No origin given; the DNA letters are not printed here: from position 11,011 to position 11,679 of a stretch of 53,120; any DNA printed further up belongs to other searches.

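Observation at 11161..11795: Antisense two-gene cassette driven by a perfect consensus sigma-A promoter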

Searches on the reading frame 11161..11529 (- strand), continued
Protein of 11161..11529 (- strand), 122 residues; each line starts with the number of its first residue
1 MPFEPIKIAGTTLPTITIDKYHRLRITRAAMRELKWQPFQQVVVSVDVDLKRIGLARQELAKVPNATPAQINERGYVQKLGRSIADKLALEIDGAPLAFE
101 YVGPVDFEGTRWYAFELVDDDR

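Call 54: get_annotated_region(hit=H2, flank=5000)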
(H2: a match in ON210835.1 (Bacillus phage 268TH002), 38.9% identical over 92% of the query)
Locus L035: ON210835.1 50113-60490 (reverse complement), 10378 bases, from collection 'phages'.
description: Bacillus phage 268TH002, complete genome.
organism: Bacillus phage 268TH002 (NCBI taxid 2950151)
taxonomy: Viruses; Duplodnaviria; Heunggongvirae; Uroviricota; Caudoviricetes
host: Bacillus subtilis; source: soil; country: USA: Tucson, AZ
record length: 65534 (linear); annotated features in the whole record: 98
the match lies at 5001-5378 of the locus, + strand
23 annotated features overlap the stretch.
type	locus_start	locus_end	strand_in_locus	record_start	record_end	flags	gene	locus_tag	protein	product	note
CDS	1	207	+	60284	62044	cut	94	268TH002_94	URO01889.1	glycoside hydrolase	-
CDS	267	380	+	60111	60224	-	93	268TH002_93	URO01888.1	hypothetical protein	-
CDS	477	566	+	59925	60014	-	92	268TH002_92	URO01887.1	hypothetical protein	-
CDS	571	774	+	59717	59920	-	91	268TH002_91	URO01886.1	hypothetical protein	-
CDS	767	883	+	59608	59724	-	90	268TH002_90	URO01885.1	hypothetical protein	-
CDS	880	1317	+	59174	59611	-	89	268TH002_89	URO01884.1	hypothetical protein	-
CDS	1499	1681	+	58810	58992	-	88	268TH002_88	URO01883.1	hypothetical protein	-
CDS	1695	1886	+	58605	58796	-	87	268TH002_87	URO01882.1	hypothetical protein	-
CDS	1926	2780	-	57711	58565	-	86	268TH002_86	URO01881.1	DNA binding protein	-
CDS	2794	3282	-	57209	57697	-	85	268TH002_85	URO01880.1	hypothetical protein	-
CDS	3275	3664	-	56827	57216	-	84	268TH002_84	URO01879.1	RNA polymerase sigma factor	-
CDS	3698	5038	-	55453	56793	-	83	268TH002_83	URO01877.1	N-6 DNA Methylase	-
CDS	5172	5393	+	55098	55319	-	82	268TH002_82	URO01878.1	hypothetical protein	-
CDS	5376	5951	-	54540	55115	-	81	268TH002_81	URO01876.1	dephospho-CoA kinase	-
CDS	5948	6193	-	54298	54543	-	80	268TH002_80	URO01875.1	hypothetical protein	-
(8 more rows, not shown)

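Call 55: get_annotated_region(hit=H8, flank=5000)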
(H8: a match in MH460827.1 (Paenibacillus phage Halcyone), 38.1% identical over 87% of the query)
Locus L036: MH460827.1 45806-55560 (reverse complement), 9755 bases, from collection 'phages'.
description: Paenibacillus phage Halcyone, complete genome.
organism: Paenibacillus phage Halcyone (NCBI taxid 1636256)
taxonomy: Viruses; Duplodnaviria; Heunggongvirae; Uroviricota; Caudoviricetes; Halcyonevirus; Halcyonevirus halcyone
host: Paenibacillus larvae; source: soil; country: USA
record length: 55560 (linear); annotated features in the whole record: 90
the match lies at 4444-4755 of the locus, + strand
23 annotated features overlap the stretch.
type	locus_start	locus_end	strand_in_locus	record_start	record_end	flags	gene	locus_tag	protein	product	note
CDS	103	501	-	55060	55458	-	-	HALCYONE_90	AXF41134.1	helix-turn-helix domain protein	-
CDS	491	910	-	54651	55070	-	-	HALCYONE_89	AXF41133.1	hypothetical protein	-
CDS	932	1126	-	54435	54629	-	-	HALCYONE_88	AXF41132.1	hypothetical protein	-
CDS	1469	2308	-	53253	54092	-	-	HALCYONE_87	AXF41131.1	hypothetical protein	-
CDS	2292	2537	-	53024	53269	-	-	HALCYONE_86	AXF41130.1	hypothetical protein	-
CDS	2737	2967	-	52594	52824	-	-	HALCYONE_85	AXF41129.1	hypothetical protein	-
CDS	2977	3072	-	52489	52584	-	-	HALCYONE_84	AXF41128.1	hypothetical protein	-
CDS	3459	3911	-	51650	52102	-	-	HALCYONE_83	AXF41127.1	hypothetical protein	-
CDS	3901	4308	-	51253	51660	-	-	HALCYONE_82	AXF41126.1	RNA polymerase subunit sigma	-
CDS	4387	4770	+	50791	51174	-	-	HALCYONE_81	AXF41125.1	hypothetical protein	-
CDS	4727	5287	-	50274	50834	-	-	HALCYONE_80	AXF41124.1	deoxynucleoside monophosphate kinase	-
CDS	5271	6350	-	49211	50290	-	-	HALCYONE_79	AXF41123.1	hypothetical protein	-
CDS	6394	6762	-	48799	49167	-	-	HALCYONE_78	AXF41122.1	hypothetical protein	-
CDS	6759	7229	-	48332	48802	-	-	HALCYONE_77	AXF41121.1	hypothetical protein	-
CDS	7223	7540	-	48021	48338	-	-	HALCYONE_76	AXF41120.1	antitoxin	antitoxin MazE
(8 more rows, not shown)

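Call 65: search_solved_structures(query=A2, max_evalue=10, show_alignments=3)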
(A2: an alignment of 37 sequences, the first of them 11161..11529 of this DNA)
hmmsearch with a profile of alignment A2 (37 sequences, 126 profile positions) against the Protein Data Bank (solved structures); distinct sequences matched with E-value up to 10: 2.
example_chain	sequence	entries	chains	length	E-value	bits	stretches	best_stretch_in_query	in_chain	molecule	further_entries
7on6_A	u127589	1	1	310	0.013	18.7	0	50-82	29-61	SAKe6AE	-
7o5b_g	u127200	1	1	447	0.6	13.3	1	8-54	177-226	Signal recognition particle protein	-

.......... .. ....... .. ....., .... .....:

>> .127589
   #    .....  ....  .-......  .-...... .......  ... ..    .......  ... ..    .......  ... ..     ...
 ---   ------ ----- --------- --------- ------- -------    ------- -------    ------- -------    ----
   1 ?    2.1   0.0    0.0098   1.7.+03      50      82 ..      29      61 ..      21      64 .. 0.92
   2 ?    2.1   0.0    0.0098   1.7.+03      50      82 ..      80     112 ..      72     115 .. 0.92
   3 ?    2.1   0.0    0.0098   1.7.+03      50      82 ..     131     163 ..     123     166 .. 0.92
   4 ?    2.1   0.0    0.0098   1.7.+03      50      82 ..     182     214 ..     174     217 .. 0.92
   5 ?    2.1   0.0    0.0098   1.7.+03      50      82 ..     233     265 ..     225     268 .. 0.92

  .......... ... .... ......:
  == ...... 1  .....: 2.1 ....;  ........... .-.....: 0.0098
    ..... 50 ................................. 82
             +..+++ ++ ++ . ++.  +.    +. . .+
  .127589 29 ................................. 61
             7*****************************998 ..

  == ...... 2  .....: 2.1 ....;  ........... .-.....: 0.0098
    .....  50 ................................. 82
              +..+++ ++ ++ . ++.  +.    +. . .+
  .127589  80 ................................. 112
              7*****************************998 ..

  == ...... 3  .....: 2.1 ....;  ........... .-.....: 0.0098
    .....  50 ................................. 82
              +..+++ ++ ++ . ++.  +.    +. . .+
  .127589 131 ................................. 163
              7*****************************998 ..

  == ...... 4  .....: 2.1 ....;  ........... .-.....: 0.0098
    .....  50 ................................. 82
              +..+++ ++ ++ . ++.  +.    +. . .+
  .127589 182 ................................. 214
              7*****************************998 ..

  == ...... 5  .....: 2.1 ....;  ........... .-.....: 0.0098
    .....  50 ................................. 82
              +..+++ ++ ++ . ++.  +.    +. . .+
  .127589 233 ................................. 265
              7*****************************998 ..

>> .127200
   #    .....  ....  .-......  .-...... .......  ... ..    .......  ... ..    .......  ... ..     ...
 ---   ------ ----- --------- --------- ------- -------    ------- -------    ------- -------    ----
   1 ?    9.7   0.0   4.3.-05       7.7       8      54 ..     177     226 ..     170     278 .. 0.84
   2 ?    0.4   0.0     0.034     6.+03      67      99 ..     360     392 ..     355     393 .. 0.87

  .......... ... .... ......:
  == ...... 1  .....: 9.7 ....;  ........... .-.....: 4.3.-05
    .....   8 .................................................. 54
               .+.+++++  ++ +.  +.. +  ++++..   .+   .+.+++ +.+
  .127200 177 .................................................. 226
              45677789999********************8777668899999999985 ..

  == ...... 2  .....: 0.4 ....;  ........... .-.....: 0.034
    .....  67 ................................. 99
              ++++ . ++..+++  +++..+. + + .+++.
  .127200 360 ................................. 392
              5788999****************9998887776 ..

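Call 66: search_protein_families(library=pfam, proteins=[P0071, P0074, P0075, P0079, P0082, P0084, P0088, P0095, P0097, P0101], max_evalue=0.5)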
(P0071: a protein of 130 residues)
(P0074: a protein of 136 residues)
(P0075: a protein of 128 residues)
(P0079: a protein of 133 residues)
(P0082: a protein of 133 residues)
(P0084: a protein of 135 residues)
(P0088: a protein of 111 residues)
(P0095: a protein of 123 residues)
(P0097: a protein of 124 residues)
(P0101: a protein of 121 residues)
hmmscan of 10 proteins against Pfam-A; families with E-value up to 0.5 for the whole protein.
P0071 (130 aa): 1 family
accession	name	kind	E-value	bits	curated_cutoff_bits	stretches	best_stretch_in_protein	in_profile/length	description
PF02381.23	MraZ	-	0.016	15.6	23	1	25-45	8-28/72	MraZ protein, putative antitoxin-like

P0074 (136 aa): 0 families

P0075 (128 aa): 0 families

P0079 (133 aa): 0 families

P0082 (133 aa): 2 families
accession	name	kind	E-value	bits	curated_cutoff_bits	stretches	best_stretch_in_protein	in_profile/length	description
PF02381.23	MraZ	-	0.011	16.1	23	1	26-47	7-28/72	MraZ protein, putative antitoxin-like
PF22239.2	DUF6947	-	0.18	12.4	27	0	65-93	80-108/134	Domain of unknown function (DUF6947)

P0084 (135 aa): 1 family
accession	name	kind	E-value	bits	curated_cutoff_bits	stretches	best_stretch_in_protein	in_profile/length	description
PF02381.23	MraZ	-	0.011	16.2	23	1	24-43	8-27/72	MraZ protein, putative antitoxin-like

P0088 (111 aa): 1 family
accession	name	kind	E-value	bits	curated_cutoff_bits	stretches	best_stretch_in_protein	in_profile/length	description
PF20788.2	YuA_Gp49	-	0.19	12.4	27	0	60-78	46-63/72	YuA phage, Gp49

P0095 (123 aa): 1 family
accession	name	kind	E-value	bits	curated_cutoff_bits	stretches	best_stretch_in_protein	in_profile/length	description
PF02381.23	MraZ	-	0.0068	16.8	23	1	19-40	8-29/72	MraZ protein, putative antitoxin-like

P0097 (124 aa): 2 families
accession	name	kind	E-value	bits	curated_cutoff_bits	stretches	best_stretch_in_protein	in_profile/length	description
PF02381.23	MraZ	-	0.00015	22.1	23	1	17-41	7-31/72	MraZ protein, putative antitoxin-like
PF20132.4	DUF6522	-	0.093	12.9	25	0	8-31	56-79/88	Family of unknown function (DUF6522)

P0101 (121 aa): 3 families
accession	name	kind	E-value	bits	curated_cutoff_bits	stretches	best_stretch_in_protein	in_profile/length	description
PF13105.11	DUF3959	-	0.051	13.3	25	1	62-120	180-238/238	Protein of unknown function (DUF3959)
PF12969.12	DUF3857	-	0.12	12.8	24.6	0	42-113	25-111/170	Domain of Unknown Function with PDB structure (DUF3857)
PF12158.14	DUF3592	-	0.45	11.6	25.3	0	89-108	26-37/84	Domain of unknown function (DUF3592)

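Call 97: search_dna_similar(query=P0086, collection=plasmids, mode=protein, max_evalue=0.01, max_rows=20)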
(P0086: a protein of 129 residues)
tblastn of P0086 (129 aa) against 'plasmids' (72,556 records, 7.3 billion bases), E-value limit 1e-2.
Records with a match: 1; places in all: 1; records where one place covers at least 80% of the query: 1.
Best place of each record, by identity: <60% 1.
By first word of the organism name: Bacillus 1.
By predicted mobility (MOB-suite, as given by PLSDB): non-mobilizable 1.
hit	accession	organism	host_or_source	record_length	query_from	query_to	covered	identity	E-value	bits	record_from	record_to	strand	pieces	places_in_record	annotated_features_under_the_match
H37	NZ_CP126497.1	Bacillus paralicheniformis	piglet,mixed culture,feces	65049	1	122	95%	39.5%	1e-18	87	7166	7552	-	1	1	hypothetical protein | DNA cytosine methyltransferase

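Call 101: find_encoding_contigs(protein=P0105, flank=5000, max_places=1)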
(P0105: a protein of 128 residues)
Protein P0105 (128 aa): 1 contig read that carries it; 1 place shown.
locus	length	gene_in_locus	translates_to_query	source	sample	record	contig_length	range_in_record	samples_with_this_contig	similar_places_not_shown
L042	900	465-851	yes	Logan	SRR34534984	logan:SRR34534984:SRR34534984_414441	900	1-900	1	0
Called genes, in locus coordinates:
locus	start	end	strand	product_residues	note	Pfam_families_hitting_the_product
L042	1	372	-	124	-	?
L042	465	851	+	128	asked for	-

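Call 102: find_encoding_contigs(protein=P0081, flank=5000, max_places=1)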
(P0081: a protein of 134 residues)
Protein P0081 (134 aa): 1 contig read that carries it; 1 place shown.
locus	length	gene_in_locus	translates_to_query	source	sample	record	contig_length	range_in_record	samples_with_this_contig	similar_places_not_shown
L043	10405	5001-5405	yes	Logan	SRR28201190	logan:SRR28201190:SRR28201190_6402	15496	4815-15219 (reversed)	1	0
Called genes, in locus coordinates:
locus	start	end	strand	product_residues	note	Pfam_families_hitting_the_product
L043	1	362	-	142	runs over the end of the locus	PF13022:HTH_Tnp_1_2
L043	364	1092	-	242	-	PF14528:LAGLIDADG_3 (weak)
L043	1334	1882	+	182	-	PF00589:Phage_integrase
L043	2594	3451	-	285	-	-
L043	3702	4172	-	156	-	-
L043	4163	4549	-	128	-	-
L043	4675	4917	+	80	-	-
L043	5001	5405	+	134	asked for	-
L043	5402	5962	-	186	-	PF13238:AAA_18, PF21448:DNMK (weak)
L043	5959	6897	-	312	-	PF00303:Thymidylat_synt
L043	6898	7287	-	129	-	PF03819:MazG (weak), PF12643:MazG-like (weak)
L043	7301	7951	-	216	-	PF02562:PhoH, PF13604:AAA_30 (faint)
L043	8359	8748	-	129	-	PF00268:Ribonuc_red_sm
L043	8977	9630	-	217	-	PF00268:Ribonuc_red_sm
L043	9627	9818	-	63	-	-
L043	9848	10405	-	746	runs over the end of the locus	PF00317:Ribonuc_red_lgN, PF02867:Ribonuc_red_lgC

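Call 108: search_protein_families(library=pfam, proteins=[L011:5090-5923:+, L012:5548-5760:+, L012:5439-5660:+, L003:5708-5905:+, L043:4675-4917:+, L004:5744-5944:+, L035:8864-9247:+], max_evalue=0.05)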
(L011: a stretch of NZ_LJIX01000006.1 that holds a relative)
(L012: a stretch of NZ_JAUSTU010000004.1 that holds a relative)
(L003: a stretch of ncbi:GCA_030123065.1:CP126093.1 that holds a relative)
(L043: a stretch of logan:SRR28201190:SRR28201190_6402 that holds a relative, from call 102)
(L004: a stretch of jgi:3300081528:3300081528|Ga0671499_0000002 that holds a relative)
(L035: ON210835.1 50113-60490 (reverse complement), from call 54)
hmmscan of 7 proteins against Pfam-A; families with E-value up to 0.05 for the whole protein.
L011:5090-5923:+ (277 aa): 5 families
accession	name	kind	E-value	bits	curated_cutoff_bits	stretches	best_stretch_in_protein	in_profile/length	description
PF01068.26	DNA_ligase_A_M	-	8.6e-32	110.9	26.2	1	18-190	17-203/204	ATP dependent DNA ligase domain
PF01331.24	mRNA_cap_enzyme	-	2.6e-06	27.8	29.6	1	16-150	11-134/194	mRNA capping enzyme, catalytic domain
PF09414.15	RNA_ligase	-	2.3e-05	25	27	1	23-191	3-171/171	RNA ligase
PF14743.12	DNA_ligase_OB_2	-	0.0029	18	28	1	256-275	45-64/66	DNA ligase OB-like domain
PF04679.21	DNA_ligase_A_C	-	0.02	15.8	27.5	1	229-276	43-90/94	ATP dependent DNA ligase C terminal region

L012:5548-5760:+ (70 aa): 1 family
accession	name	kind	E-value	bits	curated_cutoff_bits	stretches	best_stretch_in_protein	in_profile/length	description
PF23478.1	YKL104W-A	-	0.00062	20.4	27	1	20-53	45-77/84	YKL104W-A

L012:5439-5660:+ (73 aa): 0 families

L003:5708-5905:+ (65 aa): 0 families

L043:4675-4917:+ (80 aa): 0 families

L004:5744-5944:+ (66 aa): 0 families

L035:8864-9247:+ (127 aa): 2 families
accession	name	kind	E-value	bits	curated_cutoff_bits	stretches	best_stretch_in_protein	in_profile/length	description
PF10711.15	DUF2513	-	4.8e-17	62.6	29.6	1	3-101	2-98/100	Hypothetical protein (DUF2513)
PF22560.2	GMT-wHTH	-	0.0023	18.8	27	1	20-56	37-74/82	GMT-like wHTH domain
